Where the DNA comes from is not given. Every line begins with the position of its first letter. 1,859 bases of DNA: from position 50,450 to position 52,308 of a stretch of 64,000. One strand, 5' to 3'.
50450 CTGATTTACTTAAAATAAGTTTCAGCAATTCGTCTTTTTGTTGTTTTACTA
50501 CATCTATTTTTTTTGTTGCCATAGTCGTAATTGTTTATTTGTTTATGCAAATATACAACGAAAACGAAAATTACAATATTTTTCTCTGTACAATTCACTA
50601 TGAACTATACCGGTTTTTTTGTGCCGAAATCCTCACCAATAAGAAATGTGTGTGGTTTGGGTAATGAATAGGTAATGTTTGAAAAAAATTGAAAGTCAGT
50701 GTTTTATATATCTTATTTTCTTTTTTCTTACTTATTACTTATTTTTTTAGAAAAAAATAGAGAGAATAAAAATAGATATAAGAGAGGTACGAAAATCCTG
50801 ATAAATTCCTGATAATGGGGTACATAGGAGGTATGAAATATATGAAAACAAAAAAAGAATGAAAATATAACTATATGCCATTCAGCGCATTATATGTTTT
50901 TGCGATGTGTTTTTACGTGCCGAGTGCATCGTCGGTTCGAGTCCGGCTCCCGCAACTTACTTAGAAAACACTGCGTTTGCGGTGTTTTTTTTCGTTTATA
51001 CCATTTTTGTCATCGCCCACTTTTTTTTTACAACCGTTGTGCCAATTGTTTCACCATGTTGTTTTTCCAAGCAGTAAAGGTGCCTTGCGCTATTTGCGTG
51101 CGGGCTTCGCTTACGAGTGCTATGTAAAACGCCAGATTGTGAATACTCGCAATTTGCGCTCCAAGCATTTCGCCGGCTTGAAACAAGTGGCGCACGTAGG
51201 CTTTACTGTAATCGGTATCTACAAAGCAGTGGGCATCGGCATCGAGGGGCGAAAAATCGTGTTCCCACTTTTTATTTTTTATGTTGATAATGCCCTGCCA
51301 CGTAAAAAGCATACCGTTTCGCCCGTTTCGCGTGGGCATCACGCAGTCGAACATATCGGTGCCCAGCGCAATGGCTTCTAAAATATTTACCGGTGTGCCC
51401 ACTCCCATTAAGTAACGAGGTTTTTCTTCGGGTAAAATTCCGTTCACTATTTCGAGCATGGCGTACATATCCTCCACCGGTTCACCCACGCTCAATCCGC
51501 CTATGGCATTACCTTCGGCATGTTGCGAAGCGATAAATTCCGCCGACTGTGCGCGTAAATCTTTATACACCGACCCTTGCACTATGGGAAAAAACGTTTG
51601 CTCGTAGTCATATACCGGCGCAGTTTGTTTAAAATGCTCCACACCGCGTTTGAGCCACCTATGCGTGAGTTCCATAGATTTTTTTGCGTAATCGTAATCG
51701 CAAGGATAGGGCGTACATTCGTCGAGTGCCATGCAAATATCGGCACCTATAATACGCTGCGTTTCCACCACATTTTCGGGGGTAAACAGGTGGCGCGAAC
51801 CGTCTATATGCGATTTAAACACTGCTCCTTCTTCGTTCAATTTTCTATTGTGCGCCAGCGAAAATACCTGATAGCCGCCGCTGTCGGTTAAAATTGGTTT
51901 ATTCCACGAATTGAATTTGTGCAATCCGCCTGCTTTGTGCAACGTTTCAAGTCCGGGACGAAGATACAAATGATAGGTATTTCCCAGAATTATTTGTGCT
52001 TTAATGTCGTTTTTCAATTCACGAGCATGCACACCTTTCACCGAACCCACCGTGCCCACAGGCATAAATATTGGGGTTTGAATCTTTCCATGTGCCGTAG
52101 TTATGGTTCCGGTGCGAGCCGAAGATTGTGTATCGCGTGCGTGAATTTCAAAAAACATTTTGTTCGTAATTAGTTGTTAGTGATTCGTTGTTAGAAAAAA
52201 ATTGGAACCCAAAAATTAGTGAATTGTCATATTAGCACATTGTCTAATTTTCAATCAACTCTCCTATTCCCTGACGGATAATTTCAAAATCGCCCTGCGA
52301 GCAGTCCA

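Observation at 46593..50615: TA and unknown cassettes are separated by a conserved ~25-42 bp repeat family; higBA is bracketed by an exact 26-bp direct repeat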

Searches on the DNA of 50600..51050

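Call 87: search_rna_families(source=window, start=50600, end=51050, threshold=evalue, max_evalue=1, show_alignments=1)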
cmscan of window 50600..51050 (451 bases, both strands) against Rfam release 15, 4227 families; matches with E-value up to 1: 2.
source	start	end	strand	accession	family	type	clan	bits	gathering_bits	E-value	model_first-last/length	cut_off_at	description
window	50936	50992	+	RF00512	Leu_leader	Cis-reg; leader;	-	18.1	50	0.29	1-148/148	no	Leucine operon leader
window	50790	50940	+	RF01295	SCARNA7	Gene; snRNA; snoRNA; scaRNA;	-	15.1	65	0.12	1-330/330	no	Small Cajal body-specific RNA 7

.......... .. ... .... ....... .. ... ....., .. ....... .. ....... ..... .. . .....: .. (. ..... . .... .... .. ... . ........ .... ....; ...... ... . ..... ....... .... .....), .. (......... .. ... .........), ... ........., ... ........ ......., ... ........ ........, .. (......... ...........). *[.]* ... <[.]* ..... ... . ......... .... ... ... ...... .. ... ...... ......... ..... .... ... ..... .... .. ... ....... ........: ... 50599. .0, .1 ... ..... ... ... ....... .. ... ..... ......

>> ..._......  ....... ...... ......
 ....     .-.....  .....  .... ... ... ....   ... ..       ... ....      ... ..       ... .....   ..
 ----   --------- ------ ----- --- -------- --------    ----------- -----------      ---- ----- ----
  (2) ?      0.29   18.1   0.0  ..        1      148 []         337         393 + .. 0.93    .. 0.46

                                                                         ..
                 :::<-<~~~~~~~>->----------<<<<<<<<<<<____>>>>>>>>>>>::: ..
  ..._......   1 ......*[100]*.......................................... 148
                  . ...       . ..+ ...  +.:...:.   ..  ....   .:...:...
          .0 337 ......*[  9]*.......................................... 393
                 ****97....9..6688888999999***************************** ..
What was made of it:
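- Tried and rejected: Rfam at E-value thresholds did not confirm the tRNA-like fragment at the island end (call 87).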

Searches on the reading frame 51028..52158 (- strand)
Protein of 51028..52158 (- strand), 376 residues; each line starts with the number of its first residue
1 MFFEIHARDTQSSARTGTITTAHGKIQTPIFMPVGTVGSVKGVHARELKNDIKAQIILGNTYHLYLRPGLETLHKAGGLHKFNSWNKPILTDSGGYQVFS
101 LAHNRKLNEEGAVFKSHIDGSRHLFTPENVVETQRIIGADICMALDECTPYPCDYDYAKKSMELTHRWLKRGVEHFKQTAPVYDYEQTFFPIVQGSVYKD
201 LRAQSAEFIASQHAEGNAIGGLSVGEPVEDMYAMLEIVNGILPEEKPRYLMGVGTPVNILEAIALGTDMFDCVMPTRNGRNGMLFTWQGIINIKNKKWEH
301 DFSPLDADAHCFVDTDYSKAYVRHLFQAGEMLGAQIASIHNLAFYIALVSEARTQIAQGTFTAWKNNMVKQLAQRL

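Call 15: find_encoding_contigs(protein=window:51028-52158:-, flank=10000, max_places=10)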
Protein window:51028-52158:- (376 aa): 1 contig read that carries it; 1 place shown.
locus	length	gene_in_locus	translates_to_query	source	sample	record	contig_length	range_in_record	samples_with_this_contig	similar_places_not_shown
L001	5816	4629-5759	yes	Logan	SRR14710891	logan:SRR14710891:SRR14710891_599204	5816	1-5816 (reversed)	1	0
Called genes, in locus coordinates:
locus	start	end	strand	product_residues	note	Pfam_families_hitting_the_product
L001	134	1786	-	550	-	PF00342:PGI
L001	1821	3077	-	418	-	PF00278:Orn_DAP_Arg_deC, PF02784:Orn_Arg_deC_N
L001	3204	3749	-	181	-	PF13944:Calycin_like (weak)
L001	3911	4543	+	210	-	PF01300:Sua5_yciO_yrdC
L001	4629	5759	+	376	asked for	PF01702:TGT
